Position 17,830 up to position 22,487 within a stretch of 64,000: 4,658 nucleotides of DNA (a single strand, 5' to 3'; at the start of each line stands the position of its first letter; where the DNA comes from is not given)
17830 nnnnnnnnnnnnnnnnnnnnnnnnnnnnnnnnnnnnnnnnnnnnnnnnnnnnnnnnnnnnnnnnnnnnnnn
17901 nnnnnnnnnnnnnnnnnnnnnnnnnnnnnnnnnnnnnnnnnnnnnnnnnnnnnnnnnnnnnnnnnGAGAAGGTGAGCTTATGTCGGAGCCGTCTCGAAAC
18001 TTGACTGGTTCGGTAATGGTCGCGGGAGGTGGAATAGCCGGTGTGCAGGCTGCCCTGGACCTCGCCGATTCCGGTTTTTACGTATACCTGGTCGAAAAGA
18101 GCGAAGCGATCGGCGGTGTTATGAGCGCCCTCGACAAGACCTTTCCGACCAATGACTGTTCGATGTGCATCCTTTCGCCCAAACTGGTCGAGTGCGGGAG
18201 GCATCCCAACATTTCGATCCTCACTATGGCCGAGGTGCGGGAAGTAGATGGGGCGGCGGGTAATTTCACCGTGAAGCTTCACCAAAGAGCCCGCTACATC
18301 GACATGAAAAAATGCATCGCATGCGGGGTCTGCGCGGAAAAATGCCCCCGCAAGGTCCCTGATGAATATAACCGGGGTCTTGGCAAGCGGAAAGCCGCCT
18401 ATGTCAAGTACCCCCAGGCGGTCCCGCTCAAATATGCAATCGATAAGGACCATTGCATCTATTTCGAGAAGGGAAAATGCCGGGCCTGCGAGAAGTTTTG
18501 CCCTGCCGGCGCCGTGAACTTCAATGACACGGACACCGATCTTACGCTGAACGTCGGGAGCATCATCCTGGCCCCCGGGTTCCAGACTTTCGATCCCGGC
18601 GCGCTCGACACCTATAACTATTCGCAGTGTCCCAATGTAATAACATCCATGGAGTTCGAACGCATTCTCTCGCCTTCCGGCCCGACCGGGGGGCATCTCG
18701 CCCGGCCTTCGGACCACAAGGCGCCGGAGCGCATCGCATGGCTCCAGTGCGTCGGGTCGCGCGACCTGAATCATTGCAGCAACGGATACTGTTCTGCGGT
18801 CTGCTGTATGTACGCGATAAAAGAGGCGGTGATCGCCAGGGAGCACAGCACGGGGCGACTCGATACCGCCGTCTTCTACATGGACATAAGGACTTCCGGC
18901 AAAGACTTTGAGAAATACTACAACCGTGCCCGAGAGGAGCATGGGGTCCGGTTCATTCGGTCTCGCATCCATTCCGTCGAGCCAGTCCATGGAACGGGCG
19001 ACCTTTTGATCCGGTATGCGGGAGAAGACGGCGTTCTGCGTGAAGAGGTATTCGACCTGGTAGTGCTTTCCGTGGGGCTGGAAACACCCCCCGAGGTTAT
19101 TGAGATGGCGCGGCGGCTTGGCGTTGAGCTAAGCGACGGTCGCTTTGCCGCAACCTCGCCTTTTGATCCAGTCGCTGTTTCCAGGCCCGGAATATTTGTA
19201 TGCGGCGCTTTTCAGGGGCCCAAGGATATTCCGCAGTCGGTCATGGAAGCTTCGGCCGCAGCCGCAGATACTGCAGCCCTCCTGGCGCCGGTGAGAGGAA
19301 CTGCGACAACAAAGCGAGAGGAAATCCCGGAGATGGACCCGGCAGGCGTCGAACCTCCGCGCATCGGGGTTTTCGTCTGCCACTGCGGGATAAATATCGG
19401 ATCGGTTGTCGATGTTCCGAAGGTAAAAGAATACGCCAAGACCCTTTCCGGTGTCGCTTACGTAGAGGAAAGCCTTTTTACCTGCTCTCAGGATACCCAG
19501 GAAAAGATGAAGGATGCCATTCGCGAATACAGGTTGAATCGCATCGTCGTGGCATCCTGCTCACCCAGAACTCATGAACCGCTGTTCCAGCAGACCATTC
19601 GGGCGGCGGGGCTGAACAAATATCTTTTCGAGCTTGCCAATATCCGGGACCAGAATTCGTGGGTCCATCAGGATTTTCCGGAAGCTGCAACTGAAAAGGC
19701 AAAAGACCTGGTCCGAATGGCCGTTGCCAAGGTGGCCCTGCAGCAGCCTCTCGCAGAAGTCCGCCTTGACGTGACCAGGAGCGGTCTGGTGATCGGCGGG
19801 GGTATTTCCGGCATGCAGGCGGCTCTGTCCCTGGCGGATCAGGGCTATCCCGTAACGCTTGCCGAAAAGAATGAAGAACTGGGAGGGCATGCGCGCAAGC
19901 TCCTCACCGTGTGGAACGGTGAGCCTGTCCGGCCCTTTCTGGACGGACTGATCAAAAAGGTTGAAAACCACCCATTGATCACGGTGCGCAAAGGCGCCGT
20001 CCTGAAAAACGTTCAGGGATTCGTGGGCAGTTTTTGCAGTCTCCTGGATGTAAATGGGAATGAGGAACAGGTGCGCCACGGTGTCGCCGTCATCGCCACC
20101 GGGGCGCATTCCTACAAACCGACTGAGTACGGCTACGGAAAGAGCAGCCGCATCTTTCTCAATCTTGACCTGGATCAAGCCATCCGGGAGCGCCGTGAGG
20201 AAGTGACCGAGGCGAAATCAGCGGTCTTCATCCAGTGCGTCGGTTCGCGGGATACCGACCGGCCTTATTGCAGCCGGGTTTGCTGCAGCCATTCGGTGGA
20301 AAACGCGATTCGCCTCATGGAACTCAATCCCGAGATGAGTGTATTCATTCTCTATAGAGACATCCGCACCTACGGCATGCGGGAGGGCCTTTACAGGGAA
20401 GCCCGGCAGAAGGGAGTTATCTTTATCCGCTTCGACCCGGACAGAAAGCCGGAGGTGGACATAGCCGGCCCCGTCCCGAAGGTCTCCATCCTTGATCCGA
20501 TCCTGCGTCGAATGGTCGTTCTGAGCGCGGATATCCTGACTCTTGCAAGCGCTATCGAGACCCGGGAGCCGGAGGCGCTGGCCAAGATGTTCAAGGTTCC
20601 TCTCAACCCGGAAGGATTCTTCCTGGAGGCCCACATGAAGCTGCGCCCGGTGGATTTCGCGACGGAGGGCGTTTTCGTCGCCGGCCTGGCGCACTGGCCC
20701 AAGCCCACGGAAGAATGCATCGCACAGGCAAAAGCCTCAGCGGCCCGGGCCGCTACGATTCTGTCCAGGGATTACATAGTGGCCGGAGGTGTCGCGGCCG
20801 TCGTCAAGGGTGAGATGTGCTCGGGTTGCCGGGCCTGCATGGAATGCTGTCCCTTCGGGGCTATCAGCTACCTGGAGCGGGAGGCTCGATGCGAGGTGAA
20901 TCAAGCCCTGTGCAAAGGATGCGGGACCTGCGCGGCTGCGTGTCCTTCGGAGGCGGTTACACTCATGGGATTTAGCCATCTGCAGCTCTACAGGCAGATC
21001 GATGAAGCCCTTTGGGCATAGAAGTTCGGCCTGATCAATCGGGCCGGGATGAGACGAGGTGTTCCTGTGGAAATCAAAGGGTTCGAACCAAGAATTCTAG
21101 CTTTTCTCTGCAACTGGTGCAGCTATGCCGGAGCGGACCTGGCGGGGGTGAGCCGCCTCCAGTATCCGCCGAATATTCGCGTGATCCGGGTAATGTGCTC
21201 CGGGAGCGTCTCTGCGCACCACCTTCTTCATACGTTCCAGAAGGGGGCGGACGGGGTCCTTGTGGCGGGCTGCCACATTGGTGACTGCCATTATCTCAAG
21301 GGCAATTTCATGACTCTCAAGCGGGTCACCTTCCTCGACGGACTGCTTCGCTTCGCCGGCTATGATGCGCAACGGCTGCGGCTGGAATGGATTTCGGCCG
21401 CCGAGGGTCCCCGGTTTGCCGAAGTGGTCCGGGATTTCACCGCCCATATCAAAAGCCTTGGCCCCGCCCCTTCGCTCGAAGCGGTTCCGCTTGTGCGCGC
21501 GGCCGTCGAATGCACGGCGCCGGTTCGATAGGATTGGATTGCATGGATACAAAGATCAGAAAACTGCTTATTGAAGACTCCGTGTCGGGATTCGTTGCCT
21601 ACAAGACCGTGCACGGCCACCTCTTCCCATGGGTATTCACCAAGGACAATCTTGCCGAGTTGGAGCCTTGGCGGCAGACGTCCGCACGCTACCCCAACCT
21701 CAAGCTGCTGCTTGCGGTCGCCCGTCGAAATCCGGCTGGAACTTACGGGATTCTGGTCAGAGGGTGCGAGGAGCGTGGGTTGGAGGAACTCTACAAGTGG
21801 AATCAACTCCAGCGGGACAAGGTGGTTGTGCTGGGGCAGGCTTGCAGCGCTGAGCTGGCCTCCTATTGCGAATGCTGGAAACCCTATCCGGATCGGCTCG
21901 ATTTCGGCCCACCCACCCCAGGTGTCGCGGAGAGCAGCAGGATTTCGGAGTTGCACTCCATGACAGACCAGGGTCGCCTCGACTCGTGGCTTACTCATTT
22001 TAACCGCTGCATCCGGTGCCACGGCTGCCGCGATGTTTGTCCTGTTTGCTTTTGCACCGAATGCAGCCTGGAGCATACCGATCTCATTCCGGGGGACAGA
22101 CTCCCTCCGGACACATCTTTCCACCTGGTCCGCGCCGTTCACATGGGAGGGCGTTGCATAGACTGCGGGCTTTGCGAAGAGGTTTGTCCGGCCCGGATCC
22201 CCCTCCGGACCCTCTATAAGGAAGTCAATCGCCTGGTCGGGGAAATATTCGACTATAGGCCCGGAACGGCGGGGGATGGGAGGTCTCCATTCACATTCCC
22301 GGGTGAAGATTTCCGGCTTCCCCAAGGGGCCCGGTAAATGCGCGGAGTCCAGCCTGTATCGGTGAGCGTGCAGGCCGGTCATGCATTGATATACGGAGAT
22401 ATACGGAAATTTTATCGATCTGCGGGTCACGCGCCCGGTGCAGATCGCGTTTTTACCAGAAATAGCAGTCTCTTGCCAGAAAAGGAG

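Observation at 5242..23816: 18.6-kb co-directional Hdr/MvhD/Nfn redox supercluster with an unusual subunit inventory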

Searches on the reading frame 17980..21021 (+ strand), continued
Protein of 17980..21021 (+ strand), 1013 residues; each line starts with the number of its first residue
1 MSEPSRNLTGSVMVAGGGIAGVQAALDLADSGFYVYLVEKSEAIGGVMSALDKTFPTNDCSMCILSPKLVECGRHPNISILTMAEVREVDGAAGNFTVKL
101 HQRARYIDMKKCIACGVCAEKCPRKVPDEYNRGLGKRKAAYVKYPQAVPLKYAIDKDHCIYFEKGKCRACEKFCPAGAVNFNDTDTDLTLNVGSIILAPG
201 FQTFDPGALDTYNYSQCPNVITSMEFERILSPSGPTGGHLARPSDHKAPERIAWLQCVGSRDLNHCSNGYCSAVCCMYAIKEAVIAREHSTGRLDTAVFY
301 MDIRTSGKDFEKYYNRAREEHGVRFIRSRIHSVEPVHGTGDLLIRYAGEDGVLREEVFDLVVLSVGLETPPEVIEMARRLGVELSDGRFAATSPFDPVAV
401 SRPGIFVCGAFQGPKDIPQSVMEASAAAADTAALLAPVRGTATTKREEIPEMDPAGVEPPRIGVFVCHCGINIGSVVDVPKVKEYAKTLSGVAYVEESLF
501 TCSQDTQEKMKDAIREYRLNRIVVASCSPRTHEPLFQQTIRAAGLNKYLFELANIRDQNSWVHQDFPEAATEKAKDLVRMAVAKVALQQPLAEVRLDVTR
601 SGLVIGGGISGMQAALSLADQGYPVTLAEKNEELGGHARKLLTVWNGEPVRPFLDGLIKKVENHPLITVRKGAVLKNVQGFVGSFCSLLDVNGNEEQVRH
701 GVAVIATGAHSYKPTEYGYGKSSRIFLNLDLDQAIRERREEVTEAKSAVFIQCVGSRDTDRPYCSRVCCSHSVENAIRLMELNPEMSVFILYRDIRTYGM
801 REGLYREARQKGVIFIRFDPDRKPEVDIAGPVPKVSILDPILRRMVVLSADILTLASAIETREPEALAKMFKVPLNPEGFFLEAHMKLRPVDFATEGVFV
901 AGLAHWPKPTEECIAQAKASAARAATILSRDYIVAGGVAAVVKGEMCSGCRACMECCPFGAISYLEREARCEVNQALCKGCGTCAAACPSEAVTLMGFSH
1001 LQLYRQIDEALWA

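Call 67: find_encoding_contigs(protein=P0126, flank=10000, max_places=2)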
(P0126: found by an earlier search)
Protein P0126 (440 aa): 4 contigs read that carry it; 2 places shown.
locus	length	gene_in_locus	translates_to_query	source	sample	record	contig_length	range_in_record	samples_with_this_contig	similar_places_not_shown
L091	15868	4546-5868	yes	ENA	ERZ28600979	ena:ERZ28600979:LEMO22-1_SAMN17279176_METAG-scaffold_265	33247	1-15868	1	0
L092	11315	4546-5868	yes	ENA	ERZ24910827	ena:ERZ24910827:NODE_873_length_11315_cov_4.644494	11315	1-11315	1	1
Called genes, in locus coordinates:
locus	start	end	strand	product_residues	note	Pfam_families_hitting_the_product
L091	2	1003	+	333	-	?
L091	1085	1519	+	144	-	PF02662:FlpD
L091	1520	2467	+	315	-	PF12797:Fer4_2 (faint), PF13183:Fer4_8 (weak)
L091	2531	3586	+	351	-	PF12797:Fer4_2 (faint), PF13534:Fer4_17 (faint), PF00037:Fer4 (faint), PF13183:Fer4_8 (weak), PF17179:Fer4_22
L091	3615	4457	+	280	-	PF00970:FAD_binding_6 (weak), PF00175:NAD_binding_1, PF10418:DHODB_Fe-S_bind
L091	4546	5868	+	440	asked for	PF13183:Fer4_8, PF13187:Fer4_9 (weak), PF13237:Fer4_10, PF13534:Fer4_17, PF02754:CCG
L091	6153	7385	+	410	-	-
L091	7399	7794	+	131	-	PF01894:YjbQ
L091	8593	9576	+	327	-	PF14022:DUF4238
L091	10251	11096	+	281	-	-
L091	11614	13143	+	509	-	PF00665:rve (weak), PF22483:Mu-transpos_C_2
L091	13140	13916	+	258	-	PF01695:IstB_IS21, PF00308:Bac_DnaA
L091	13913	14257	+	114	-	-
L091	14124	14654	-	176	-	-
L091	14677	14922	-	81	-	-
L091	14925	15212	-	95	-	PF09907:HigB_toxin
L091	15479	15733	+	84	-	-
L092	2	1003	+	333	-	?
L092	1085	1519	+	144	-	PF02662:FlpD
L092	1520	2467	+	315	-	PF12797:Fer4_2 (faint), PF13183:Fer4_8 (weak)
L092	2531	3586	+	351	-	PF12797:Fer4_2 (faint), PF13534:Fer4_17 (faint), PF00037:Fer4 (faint), PF13183:Fer4_8 (weak), PF17179:Fer4_22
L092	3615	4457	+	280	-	PF00970:FAD_binding_6 (weak), PF00175:NAD_binding_1, PF10418:DHODB_Fe-S_bind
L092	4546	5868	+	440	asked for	PF13183:Fer4_8, PF13187:Fer4_9 (weak), PF13237:Fer4_10, PF13534:Fer4_17, PF02754:CCG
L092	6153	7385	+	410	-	-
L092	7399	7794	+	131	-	PF01894:YjbQ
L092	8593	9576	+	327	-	PF14022:DUF4238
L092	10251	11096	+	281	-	-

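Call 80: find_related_loci(query=A3, collection=metagenome_contigs, flank=10000)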
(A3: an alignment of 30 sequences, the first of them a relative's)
Query A3 (851 aa) in metagenome_contigs; peptide patterns used: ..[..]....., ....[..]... (x = any residue, [..] = any of these).
600 stretches matched a pattern (row limit reached: there are more); 532 encode a relative of the query (tblastn E <= 1e-3); the best 80 are kept; 80 distinct loci.
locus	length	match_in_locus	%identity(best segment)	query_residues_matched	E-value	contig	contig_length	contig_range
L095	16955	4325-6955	48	1-851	0e+0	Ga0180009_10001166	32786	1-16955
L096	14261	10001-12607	48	1-850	0e+0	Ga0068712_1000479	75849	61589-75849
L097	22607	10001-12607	48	1-850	0e+0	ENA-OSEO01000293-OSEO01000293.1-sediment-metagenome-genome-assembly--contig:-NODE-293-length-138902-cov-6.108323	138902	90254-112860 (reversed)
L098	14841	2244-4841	44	1-851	0e+0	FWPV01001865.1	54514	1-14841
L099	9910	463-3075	43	1-850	0e+0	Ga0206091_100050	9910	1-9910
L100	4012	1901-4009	49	1-697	0e+0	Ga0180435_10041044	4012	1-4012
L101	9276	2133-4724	43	1-848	0e+0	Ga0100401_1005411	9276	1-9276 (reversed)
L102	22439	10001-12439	41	1-825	0e+0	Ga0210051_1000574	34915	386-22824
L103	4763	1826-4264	41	1-825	0e+0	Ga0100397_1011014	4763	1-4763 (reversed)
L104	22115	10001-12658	46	1-850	0e+0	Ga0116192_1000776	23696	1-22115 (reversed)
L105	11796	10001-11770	46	1-589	5e-151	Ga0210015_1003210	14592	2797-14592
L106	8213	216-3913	34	3-825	7e-151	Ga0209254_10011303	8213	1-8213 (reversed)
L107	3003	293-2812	32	1-811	3e-148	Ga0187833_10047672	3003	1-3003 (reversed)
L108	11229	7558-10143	32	4-811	2e-137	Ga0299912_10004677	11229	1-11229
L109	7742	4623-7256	30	1-825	3e-137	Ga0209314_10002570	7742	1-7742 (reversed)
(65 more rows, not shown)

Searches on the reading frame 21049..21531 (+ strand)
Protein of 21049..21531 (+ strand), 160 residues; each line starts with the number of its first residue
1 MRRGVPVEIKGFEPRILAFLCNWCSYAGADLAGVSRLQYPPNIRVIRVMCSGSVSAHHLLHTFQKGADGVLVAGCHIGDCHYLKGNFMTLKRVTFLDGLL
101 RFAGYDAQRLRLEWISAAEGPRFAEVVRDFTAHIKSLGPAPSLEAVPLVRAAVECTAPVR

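Call 4: search_protein_families(library=pfam, proteins=[window:21049-21531:+], max_evalue=0.001)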
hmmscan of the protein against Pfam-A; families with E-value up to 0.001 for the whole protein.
window:21049-21531:+ (160 aa): 1 family
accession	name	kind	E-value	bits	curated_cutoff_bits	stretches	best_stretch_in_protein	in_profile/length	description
PF02662.21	FlpD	-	1.4e-52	177.3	22.3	1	16-138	1-123/123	Methyl-viologen-reducing hydrogenase, delta subunit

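Call 6: search_protein_families(library=ncbifam, proteins=[window:21049-21531:+], max_evalue=0.00001)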
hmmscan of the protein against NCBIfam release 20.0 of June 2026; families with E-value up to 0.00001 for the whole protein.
window:21049-21531:+ (160 aa): 3 families
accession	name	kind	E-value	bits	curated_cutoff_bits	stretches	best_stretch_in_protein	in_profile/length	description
NF040770.1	hetero_SS_HdrA2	exception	3.7e-52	177.4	1100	1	9-140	643-774/777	CoB-CoM heterodisulfide reductase HdrA2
NF045873.1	F420_non_VhuD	exception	3.6e-37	127.4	215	1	13-141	1-129/132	F420-non-reducing hydrogenase iron-sulfur subunit VhuD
NF041891.1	hdrA_Methbact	equivalog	3.5e-13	48.7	1300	1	7-136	637-760/762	ferredoxin:CoB-CoM heterodisulfide reductase subunit HdrA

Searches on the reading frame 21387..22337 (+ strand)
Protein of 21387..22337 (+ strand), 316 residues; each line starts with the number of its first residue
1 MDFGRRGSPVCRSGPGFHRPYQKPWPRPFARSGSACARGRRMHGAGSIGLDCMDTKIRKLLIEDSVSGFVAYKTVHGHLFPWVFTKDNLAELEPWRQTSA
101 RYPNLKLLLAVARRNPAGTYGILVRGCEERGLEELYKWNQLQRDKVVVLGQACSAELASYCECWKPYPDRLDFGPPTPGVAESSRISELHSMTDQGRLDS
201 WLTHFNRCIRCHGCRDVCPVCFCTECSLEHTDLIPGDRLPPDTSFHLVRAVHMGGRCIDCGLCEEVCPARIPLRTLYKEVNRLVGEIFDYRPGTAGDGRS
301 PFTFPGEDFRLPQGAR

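Call 4: search_protein_families(library=pfam, proteins=[window:21387-22337:+], max_evalue=0.001)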
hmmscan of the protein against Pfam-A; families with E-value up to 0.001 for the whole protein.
window:21387-22337:+ (316 aa): 9 families
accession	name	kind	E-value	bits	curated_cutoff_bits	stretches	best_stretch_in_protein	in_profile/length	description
PF13187.11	Fer4_9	-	6.4e-06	26.5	27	1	207-270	1-50/52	4Fe-4S dicluster domain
PF00037.32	Fer4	-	1.4e-05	25.1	21.1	1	256-269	7-20/24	4Fe-4S binding domain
PF12797.12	Fer4_2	-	3.4e-05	24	24.5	0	256-269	9-22/22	4Fe-4S binding domain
PF13183.11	Fer4_8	-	0.0001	23.2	27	1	206-271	3-68/68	4Fe-4S dicluster domain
PF13237.11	Fer4_10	-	0.00033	20.9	25.5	0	205-268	6-53/53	4Fe-4S dicluster domain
PF13534.11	Fer4_17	-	0.00048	21.1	22.2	0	207-271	1-60/61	4Fe-4S dicluster domain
PF13746.11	Fer4_18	-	0.00062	20.4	27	0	252-274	56-78/114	4Fe-4S dicluster domain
PF12837.12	Fer4_6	-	0.00064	20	25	1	255-270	7-22/24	4Fe-4S binding domain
PF12838.12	Fer4_7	-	0.00096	20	27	0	207-270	1-51/52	4Fe-4S dicluster domain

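Call 6: search_protein_families(library=ncbifam, proteins=[window:21387-22337:+], max_evalue=0.00001)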
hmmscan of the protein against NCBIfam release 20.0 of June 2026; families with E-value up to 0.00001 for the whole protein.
window:21387-22337:+ (316 aa): 1 family
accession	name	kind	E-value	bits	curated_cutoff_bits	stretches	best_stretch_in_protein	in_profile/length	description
NF006076.0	PRK08222.1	equivalog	9.3e-06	25.6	270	0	255-271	73-89/181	hydrogenase 4 subunit H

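Call 87: search_solved_structures(query=window:21543-22337:+, max_evalue=0.01)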
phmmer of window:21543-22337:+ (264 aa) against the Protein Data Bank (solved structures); distinct sequences matched with E-value up to 0.01: 5.
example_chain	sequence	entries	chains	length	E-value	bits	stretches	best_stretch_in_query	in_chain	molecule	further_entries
8rvu_E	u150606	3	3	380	1.4e-28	103.3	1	142-235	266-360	Formate dehydrogenase, beta subunit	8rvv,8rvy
9t1s_M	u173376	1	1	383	1.3e-27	100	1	145-244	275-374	formate dehydrogenase (coenzyme F420)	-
7bkb_E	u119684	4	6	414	9.2e-23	84.1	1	143-241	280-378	Formate dehydrogenase, beta subunit (F420)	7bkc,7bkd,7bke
8e9g_I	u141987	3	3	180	5.7e-05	25.7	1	146-223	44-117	NADH-quinone oxidoreductase subunit I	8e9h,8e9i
7tgh_S8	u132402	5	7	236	0.0081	18.7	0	193-219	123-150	NADH-ubiquinone oxidoreductase 1, chain, putative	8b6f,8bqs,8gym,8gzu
